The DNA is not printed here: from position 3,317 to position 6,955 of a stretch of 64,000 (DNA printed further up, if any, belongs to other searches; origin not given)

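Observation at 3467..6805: Single-polypeptide fusion of dicluster ferredoxin, NodU/CmcH-type carbamoyltransferase and a radical SAM domain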

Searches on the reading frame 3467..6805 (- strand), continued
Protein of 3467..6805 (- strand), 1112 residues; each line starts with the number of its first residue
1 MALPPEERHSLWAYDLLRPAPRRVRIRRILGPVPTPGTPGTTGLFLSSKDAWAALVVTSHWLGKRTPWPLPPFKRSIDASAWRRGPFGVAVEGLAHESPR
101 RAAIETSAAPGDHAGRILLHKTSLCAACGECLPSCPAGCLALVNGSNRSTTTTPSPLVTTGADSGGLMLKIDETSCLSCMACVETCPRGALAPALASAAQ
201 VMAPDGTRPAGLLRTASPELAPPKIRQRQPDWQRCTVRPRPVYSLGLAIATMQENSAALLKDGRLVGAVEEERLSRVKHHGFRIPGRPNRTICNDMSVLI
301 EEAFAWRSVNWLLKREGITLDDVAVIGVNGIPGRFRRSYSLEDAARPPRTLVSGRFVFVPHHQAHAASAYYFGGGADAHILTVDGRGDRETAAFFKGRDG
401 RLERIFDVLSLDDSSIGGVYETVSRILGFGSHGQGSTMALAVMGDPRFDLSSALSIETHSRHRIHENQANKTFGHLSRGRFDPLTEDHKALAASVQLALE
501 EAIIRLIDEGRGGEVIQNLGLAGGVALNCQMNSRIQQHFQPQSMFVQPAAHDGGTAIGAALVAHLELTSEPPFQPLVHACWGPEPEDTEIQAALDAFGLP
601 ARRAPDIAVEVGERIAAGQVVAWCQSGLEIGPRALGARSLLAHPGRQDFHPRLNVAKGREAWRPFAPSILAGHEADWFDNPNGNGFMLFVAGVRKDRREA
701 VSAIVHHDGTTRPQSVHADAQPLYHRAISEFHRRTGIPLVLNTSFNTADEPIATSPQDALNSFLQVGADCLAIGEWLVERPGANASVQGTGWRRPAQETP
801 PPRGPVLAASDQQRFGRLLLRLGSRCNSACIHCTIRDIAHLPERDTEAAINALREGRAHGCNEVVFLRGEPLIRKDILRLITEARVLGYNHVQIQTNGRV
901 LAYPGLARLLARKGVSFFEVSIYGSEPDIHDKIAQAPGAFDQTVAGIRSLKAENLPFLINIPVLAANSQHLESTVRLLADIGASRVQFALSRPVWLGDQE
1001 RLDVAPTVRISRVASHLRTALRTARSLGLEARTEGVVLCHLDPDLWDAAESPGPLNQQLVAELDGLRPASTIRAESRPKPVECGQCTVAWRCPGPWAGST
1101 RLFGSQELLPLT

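Call 67: find_related_loci(query=A1, collection=viral_contigs, flank=8000)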
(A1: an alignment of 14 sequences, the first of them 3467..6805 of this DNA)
Query A1 (1112 aa) in viral_contigs; peptide patterns used: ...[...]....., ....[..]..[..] (x = any residue, [..] = any of these).
89 stretches matched a pattern; 9 encode a relative of the query (tblastn E <= 1e-3); 9 distinct loci.
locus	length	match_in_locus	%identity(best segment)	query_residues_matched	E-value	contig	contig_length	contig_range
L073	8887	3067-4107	31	359-759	4e-37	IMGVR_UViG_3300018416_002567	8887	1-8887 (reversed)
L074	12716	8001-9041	30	359-759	7e-36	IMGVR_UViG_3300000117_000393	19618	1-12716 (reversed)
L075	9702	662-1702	30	359-759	7e-36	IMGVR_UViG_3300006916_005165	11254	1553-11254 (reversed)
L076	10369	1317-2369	28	359-763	7e-34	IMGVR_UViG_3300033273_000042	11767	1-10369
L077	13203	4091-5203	28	361-759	5e-30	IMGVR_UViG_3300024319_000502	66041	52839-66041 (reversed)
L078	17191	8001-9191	27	377-759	6e-29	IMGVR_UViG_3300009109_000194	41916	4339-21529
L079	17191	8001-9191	27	377-759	6e-29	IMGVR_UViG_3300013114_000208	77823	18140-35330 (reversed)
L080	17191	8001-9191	27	377-759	6e-29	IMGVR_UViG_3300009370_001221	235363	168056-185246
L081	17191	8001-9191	27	377-759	6e-29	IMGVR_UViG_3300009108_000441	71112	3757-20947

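Call 70: search_protein_families(library=pfam, proteins=[L044:6609-7739:+, L044:12758-14656:+, L023:6263-7876:+, L042:5846-7516:-, L012:12971-14959:+, L012:14963-15856:-, L003:15270-17681:+, L009:6119-7978:+, L013:12896-13999:+, L044:8699-10500:+], max_evalue=0.001)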
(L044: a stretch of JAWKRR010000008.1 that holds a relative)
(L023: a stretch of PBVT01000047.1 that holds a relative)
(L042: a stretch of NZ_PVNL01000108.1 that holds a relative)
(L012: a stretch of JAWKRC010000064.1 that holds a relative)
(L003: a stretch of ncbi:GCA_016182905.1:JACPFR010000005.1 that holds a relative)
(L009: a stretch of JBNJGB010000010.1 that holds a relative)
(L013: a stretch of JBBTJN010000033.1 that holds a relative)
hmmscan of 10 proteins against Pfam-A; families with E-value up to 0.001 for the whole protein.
L044:6609-7739:+ (376 aa): 7 families
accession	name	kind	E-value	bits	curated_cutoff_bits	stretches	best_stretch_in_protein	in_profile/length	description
PF00154.27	RecA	-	6.4e-127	422.9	27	1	41-298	4-260/262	recA bacterial DNA recombination protein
PF21096.2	RecA_C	-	2.2e-15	57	27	1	303-355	1-53/57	RecA C-terminal domain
PF08423.17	Rad51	-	7.7e-10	38.9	22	1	67-257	5-211/244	Rad51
PF06745.19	ATPase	-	2.1e-05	24.4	26.6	1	71-144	2-77/231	KaiC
PF13481.12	AAA_25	-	2.8e-05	24.2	27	0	84-222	28-187/195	AAA domain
PF13479.12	AAA_24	-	0.00042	20.7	27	1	94-181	7-78/195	AAA domain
PF01637.24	ATPase_2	-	0.00057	20.2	33.2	0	94-137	25-68/225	ATPase domain predominantly from Archaea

L044:12758-14656:+ (632 aa): 2 families
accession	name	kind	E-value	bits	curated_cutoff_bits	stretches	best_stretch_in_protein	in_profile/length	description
PF04055.27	Radical_SAM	-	2.2e-34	119.5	29.5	2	328-477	7-164/166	Radical SAM superfamily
PF13353.11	Fer4_12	-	1.9e-07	31.9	22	0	6-83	10-90/137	4Fe-4S single cluster domain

L023:6263-7876:+ (537 aa): 2 families
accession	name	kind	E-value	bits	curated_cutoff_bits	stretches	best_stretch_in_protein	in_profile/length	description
PF04055.27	Radical_SAM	-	4.7e-24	85.9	29.5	1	10-166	2-161/166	Radical SAM superfamily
PF13353.11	Fer4_12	-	5.3e-06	27.2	22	1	14-93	14-94/137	4Fe-4S single cluster domain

L042:5846-7516:- (556 aa): 1 family
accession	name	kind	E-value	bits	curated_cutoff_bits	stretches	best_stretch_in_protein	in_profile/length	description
PF04055.27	Radical_SAM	-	7.5e-20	72.2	29.5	1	10-159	2-152/166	Radical SAM superfamily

L012:12971-14959:+ (662 aa): 1 family
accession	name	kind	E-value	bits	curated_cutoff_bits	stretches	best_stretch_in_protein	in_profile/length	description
PF01326.24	PPDK_N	-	8.4e-39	134.2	27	1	348-649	3-312/328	Pyruvate phosphate dikinase, AMP/ATP-binding domain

L012:14963-15856:- (297 aa): 1 family
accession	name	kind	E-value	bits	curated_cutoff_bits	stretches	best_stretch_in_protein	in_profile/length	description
PF03781.23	FGE-sulfatase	-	1.3e-54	186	23.3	1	73-292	5-254/255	Sulfatase-modifying factor enzyme 1-like domain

L003:15270-17681:+ (803 aa): 2 families
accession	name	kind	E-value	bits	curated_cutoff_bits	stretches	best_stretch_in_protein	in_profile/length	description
PF02310.24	B12-binding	-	2.9e-11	43.7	32.1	1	298-409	16-120/121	B12 binding domain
PF01391.23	Collagen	-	4.8e-08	33.1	27.2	1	97-149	4-56/60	Collagen triple helix repeat (20 copies)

L009:6119-7978:+ (619 aa): 4 families
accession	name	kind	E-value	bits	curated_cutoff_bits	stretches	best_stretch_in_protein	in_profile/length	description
PF00069.31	Pkinase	-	8e-44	150.4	31.7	1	46-313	1-253/263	Protein kinase domain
PF07714.23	PK_Tyr_Ser-Thr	-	4.9e-26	92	23.1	1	47-311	2-248/258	Protein tyrosine and serine/threonine kinase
PF03109.22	ABC1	-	1.6e-05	24.6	22.9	0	163-204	180-218/244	ABC1 atypical kinase-like domain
PF01636.29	APH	-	6.9e-05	23.2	23.2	0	154-199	152-196/239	Phosphotransferase enzyme family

L013:12896-13999:+ (367 aa): 0 families

L044:8699-10500:+ (600 aa): 0 families

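Call 77: find_encoding_contigs(protein=P0007, flank=10000, max_places=2)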
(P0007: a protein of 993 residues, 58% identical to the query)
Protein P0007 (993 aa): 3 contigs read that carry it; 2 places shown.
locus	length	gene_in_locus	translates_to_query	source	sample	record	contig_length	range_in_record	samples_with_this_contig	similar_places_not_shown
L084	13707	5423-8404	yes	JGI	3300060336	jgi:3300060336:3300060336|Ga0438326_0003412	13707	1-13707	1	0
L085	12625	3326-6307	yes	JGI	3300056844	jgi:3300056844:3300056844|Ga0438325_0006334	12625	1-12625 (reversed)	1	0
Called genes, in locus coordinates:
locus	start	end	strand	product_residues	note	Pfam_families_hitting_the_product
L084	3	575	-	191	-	?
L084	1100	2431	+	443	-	PF07969:Amidohydro_3 (faint), PF01979:Amidohydro_1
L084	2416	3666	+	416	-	PF00291:PALP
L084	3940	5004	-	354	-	PF04055:Radical_SAM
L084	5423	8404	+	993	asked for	PF00037:Fer4 (faint), PF13237:Fer4_10 (weak), PF12838:Fer4_7 (weak), PF13187:Fer4_9 (weak), PF00814:TsaD (faint), PF02543:Carbam_trans_N, PF16861:Carbam_trans_C, PF04055:Radical_SAM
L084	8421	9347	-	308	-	PF13489:Methyltransf_23, PF08241:Methyltransf_11, PF08242:Methyltransf_12, PF13649:Methyltransf_25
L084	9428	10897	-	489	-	PF07719:TPR_2 (faint), PF00515:TPR_1 (faint), PF13181:TPR_8 (faint), PF14559:TPR_19 (faint)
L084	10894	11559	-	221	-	-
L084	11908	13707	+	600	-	?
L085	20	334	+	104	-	-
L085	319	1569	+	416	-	PF00291:PALP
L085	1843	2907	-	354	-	PF04055:Radical_SAM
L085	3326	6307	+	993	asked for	PF00037:Fer4 (faint), PF13237:Fer4_10 (weak), PF12838:Fer4_7 (weak), PF13187:Fer4_9 (weak), PF00814:TsaD (faint), PF02543:Carbam_trans_N, PF16861:Carbam_trans_C, PF04055:Radical_SAM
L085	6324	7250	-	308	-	PF13489:Methyltransf_23, PF08241:Methyltransf_11, PF08242:Methyltransf_12, PF13649:Methyltransf_25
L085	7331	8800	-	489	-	PF07719:TPR_2 (faint), PF00515:TPR_1 (faint), PF13181:TPR_8 (faint), PF14559:TPR_19 (faint)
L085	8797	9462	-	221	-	-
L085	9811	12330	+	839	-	PF13491:FtsK_4TM, PF17854:FtsK_alpha, PF01580:FtsK_SpoIIIE, PF09397:FtsK_gamma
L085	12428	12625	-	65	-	?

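Call 78: find_encoding_contigs(protein=P0008, flank=10000, max_places=2)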
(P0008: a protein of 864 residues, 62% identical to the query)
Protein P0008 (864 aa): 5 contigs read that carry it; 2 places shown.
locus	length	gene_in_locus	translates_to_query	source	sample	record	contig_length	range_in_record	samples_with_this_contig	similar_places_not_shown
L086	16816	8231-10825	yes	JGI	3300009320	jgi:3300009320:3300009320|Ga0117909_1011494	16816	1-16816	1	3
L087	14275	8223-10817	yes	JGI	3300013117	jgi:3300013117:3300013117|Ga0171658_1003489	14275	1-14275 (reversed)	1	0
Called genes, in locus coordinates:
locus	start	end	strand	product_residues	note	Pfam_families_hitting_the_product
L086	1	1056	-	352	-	?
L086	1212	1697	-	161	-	-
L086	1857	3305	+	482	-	PF02310:B12-binding, PF04055:Radical_SAM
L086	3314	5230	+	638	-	PF13522:GATase_6, PF13537:GATase_7, PF00733:Asn_synthase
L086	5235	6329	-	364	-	PF04055:Radical_SAM, PF13353:Fer4_12 (weak), PF13186:SPASM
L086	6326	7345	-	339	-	PF03706:LPG_synthase_TM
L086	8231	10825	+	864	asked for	PF02543:Carbam_trans_N, PF00814:TsaD (weak), PF16861:Carbam_trans_C, PF04055:Radical_SAM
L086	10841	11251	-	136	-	-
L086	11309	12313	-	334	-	PF01180:DHO_dh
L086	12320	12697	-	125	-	PF07238:PilZ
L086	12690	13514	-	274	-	PF03537:Glyco_hydro_114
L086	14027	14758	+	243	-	PF01656:CbiA, PF13614:AAA_31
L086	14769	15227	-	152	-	PF02481:DNA_processg_A (faint), PF18306:LDcluster4, PF03641:Lysine_decarbox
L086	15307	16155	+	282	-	PF03781:FGE-sulfatase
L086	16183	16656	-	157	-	PF09912:DUF2141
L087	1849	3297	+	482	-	PF02310:B12-binding, PF04055:Radical_SAM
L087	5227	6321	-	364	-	PF04055:Radical_SAM, PF13353:Fer4_12 (weak), PF13186:SPASM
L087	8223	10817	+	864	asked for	PF02543:Carbam_trans_N, PF00814:TsaD (weak), PF16861:Carbam_trans_C, PF04055:Radical_SAM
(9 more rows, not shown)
